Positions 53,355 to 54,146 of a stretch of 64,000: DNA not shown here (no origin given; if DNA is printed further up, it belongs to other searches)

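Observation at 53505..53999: Orphan ORF between murD and ftsW is a paralog of the MurD C-terminal domain only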

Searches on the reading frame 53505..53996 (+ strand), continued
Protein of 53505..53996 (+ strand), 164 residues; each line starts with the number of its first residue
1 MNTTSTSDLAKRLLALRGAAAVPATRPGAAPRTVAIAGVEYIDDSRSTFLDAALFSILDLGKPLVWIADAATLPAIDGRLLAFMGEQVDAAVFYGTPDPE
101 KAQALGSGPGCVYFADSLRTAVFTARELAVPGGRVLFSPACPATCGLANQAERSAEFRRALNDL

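Call 42: find_encoding_contigs(protein=P0259, flank=5000, max_places=2)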
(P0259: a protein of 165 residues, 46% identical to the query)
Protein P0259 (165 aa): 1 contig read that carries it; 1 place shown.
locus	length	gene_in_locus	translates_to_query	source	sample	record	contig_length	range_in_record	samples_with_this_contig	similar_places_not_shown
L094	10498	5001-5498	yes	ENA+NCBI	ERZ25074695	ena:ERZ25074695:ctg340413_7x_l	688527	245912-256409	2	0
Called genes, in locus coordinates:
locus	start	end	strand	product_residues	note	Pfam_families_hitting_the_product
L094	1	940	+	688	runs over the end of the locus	PF03717:PBP_dimer, PF00905:Transpeptidase, PF03793:PASTA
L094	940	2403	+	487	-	PF01225:Mur_ligase, PF08245:Mur_ligase_M, PF02875:Mur_ligase_C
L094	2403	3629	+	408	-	PF10555:MraY_sig1 (weak), PF00953:Glycos_transf_4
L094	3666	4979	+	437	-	PF21377:MurD_N, PF08245:Mur_ligase_M, PF02875:Mur_ligase_C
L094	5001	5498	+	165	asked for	PF02875:Mur_ligase_C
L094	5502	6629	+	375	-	PF01098:FTSW_RODA_SPOVE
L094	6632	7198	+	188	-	PF03033:Glyco_transf_28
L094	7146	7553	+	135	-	PF04101:Glyco_tran_28_C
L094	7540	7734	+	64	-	-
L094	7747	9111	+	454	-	PF01225:Mur_ligase, PF08245:Mur_ligase_M, PF02875:Mur_ligase_C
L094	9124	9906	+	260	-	-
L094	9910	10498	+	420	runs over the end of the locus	PF14450:FtsA, PF02491:SHS2_FTSA, PF06277:EutA, PF06723:MreB_Mbl, PF11104:PilM_2 (weak), PF14450:FtsA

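Call 44: find_encoding_contigs(protein=P0106, flank=5000, max_places=2)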
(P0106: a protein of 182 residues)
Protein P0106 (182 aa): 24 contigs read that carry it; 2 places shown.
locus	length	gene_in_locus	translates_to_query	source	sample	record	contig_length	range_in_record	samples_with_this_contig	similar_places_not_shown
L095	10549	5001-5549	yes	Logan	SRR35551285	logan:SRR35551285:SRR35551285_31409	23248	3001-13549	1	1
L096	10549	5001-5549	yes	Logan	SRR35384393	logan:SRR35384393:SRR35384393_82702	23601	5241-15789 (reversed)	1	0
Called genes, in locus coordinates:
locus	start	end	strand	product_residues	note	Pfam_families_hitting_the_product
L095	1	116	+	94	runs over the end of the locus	PF19579:FtsL_2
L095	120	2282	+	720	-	PF03717:PBP_dimer (weak), PF00905:Transpeptidase, PF03793:PASTA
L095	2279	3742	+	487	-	PF01225:Mur_ligase, PF08245:Mur_ligase_M, PF02875:Mur_ligase_C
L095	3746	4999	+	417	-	PF10555:MraY_sig1 (faint), PF00953:Glycos_transf_4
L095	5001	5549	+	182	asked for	PF02875:Mur_ligase_C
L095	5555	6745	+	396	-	PF01098:FTSW_RODA_SPOVE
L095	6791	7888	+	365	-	PF03033:Glyco_transf_28, PF04101:Glyco_tran_28_C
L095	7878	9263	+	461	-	PF01225:Mur_ligase, PF08245:Mur_ligase_M, PF02875:Mur_ligase_C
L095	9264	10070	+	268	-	-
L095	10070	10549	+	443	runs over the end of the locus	PF00012:HSP70 (faint), PF11104:PilM_2 (faint), PF14450:FtsA, PF02491:SHS2_FTSA, PF06277:EutA, PF06723:MreB_Mbl, PF14450:FtsA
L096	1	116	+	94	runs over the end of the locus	PF19579:FtsL_2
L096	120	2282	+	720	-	PF03717:PBP_dimer (weak), PF00905:Transpeptidase, PF03793:PASTA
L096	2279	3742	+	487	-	PF01225:Mur_ligase, PF08245:Mur_ligase_M, PF02875:Mur_ligase_C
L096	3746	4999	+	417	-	PF10555:MraY_sig1 (faint), PF00953:Glycos_transf_4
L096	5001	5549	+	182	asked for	PF02875:Mur_ligase_C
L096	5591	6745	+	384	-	PF01098:FTSW_RODA_SPOVE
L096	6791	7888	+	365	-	PF03033:Glyco_transf_28, PF04101:Glyco_tran_28_C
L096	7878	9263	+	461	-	PF01225:Mur_ligase, PF08245:Mur_ligase_M, PF02875:Mur_ligase_C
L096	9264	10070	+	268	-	-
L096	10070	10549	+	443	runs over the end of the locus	PF00012:HSP70 (faint), PF11104:PilM_2 (faint), PF14450:FtsA, PF02491:SHS2_FTSA, PF06277:EutA, PF06723:MreB_Mbl, PF14450:FtsA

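Call 45: find_encoding_contigs(protein=P0068, flank=5000, max_places=2)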
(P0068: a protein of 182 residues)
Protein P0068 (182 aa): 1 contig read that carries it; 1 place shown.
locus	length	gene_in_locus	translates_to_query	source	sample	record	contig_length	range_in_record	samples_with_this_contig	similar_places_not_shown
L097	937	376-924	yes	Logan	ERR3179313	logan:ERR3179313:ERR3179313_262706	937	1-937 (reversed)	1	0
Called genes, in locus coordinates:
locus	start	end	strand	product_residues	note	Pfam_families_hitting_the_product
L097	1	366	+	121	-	?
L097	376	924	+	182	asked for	PF02875:Mur_ligase_C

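Call 50: list_cluster_members(proteins=[P0082, P0088, P0108, P0105, P0069, P0111, P0166, P0106, P0184, P0099])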
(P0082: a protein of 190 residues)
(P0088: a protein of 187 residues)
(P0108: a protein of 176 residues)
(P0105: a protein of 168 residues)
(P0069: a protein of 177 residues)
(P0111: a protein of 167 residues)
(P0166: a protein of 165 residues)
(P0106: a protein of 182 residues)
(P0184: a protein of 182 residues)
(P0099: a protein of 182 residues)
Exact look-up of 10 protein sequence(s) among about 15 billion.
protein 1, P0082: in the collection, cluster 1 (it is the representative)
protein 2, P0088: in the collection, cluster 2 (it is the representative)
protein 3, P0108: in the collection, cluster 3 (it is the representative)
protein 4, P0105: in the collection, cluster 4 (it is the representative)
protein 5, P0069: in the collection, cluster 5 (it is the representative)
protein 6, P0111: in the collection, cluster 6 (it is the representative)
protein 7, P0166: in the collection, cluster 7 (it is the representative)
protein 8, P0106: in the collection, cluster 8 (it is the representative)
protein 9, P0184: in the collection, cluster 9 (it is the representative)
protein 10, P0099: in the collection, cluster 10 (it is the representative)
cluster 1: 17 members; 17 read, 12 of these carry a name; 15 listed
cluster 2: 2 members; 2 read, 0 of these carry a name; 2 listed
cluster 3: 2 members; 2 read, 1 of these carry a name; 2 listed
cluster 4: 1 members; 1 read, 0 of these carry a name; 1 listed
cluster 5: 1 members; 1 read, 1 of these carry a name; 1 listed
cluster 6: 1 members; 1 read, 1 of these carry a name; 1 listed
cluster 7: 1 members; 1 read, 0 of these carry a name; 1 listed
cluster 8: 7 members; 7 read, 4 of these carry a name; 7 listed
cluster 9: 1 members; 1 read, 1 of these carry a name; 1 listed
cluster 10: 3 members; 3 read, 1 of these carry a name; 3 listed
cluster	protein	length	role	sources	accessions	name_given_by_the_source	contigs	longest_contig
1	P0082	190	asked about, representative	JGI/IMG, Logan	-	UDP-N-acetylmuramoylalanine--D-glutamate ligase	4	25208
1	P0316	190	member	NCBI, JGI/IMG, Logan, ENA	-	UDP-N-acetylmuramoylalanine--D-glutamate ligase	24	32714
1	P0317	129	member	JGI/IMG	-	UDP-N-acetylmuramoylalanine--D-glutamate ligase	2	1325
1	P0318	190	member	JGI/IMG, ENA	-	UDP-N-acetylmuramoylalanine--D-glutamate ligase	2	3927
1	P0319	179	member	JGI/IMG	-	UDP-N-acetylmuramoylalanine--D-glutamate ligase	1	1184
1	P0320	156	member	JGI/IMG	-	UDP-N-acetylmuramoylalanine--D-glutamate ligase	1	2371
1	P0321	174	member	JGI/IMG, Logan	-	UDP-N-acetylmuramoylalanine--D-glutamate ligase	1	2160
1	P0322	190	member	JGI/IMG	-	UDP-N-acetylmuramoylalanine--D-glutamate ligase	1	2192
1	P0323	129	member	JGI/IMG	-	UDP-N-acetylmuramoylalanine--D-glutamate ligase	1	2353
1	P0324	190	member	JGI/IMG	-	UDP-N-acetylmuramoylalanine--D-glutamate ligase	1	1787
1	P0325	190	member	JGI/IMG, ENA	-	UDP-N-acetylmuramoylalanine--D-glutamate ligase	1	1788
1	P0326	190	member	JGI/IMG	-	UDP-N-acetylmuramoylalanine--D-glutamate ligase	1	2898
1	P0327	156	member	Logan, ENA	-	-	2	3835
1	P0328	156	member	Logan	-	-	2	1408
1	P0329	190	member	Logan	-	-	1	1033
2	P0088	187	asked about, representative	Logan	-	-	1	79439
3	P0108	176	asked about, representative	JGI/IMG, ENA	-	-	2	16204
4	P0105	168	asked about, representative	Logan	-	-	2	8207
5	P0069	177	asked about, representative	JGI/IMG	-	UDP-N-acetylmuramoylalanine--D-glutamate ligase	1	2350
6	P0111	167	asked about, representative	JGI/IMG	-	UDP-N-acetylmuramoylalanine--D-glutamate ligase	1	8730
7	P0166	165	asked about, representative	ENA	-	-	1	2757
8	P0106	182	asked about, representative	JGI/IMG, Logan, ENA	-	UDP-N-acetylmuramoylalanine--D-glutamate ligase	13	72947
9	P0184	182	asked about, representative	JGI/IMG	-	UDP-N-acetylmuramoylalanine--D-glutamate ligase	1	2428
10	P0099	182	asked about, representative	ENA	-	-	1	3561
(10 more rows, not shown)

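Call 51: find_encoding_contigs(protein=P0088, flank=6000, max_places=1)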
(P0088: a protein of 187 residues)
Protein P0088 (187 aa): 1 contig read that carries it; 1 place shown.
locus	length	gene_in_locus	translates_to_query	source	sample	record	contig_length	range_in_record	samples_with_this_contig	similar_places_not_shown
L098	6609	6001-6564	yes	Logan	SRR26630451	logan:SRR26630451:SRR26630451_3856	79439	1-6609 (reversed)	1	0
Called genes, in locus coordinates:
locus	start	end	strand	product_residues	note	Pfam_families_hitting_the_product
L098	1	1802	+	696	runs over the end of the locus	PF03717:PBP_dimer, PF00905:Transpeptidase, PF03793:PASTA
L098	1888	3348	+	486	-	PF01225:Mur_ligase, PF08245:Mur_ligase_M, PF02875:Mur_ligase_C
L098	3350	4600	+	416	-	PF00953:Glycos_transf_4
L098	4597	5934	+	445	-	PF21377:MurD_N (weak), PF21799:MurD-like_N (weak), PF08245:Mur_ligase_M, PF02875:Mur_ligase_C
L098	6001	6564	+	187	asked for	PF02875:Mur_ligase_C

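Call 52: find_encoding_contigs(protein=P0082, flank=6000, max_places=1)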
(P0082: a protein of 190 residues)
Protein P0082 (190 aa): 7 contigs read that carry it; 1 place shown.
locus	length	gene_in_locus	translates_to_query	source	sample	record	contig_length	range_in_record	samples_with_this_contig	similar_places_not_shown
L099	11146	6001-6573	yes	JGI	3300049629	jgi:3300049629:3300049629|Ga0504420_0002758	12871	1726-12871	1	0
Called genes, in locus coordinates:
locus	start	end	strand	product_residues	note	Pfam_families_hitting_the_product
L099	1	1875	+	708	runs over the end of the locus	PF03717:PBP_dimer, PF00905:Transpeptidase, PF03793:PASTA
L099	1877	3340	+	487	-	PF01225:Mur_ligase, PF08245:Mur_ligase_M, PF02875:Mur_ligase_C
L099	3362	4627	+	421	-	PF10555:MraY_sig1 (weak), PF00953:Glycos_transf_4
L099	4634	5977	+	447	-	PF21377:MurD_N (faint), PF21799:MurD-like_N, PF08245:Mur_ligase_M, PF02875:Mur_ligase_C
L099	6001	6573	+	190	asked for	PF02875:Mur_ligase_C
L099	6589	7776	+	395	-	PF01098:FTSW_RODA_SPOVE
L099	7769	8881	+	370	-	PF03033:Glyco_transf_28, PF04101:Glyco_tran_28_C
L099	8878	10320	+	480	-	PF01225:Mur_ligase, PF08245:Mur_ligase_M, PF02875:Mur_ligase_C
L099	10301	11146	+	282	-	?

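Call 59: list_cluster_members(proteins=[P0209, P0259, P0234, P0262, P0310, P0263, P0146, P0101, P0134, P0058])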
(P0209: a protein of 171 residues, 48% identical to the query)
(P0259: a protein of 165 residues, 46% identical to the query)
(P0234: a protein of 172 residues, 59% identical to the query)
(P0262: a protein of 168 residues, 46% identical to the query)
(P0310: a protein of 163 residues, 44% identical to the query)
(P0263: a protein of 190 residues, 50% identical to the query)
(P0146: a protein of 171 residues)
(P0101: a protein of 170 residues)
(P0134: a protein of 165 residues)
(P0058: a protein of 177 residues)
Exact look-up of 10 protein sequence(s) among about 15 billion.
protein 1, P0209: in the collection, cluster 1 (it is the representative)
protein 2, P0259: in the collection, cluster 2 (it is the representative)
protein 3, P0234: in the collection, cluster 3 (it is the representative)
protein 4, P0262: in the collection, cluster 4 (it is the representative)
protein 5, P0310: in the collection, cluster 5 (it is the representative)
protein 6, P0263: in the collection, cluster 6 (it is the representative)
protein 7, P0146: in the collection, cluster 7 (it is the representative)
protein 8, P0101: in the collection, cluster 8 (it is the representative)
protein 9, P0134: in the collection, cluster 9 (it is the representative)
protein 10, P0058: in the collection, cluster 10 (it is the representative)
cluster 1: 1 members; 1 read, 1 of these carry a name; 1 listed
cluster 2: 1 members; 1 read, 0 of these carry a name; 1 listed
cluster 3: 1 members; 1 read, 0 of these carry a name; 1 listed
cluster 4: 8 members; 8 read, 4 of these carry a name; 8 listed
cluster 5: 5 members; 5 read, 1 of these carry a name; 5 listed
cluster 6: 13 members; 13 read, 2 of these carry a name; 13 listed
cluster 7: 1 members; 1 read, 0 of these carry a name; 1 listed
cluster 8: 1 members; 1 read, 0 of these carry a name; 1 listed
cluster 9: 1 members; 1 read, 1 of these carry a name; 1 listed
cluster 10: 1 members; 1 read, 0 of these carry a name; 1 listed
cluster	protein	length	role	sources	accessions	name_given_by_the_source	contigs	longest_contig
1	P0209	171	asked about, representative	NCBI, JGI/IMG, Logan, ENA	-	UDP-N-acetylmuramoylalanine--D-glutamate ligase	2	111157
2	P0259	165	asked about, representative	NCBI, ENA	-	-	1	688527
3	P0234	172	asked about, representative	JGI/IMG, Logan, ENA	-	-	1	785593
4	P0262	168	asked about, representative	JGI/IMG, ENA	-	UDP-N-acetylmuramoylalanine--D-glutamate ligase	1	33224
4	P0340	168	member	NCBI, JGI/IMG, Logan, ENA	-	UDP-N-acetylmuramoylalanine--D-glutamate ligase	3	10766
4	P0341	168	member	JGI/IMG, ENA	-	UDP-N-acetylmuramoylalanine--D-glutamate ligase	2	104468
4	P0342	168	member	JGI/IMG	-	UDP-N-acetylmuramoylalanine--D-glutamate ligase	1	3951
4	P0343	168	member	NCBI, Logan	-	-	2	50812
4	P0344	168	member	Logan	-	-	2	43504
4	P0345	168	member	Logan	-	-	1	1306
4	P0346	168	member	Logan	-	-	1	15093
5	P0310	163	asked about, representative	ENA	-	-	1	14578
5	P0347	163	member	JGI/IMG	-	UDP-N-acetylmuramoylalanine--D-glutamate ligase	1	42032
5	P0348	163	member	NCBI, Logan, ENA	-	-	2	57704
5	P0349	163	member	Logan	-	-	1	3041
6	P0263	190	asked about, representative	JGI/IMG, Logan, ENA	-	UDP-N-acetylmuramoylalanine--D-glutamate ligase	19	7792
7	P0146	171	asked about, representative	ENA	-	-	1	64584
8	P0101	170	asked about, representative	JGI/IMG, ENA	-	-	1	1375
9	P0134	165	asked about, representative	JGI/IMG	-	UDP-N-acetylmuramoylalanine--D-glutamate ligase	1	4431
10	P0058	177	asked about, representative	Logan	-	-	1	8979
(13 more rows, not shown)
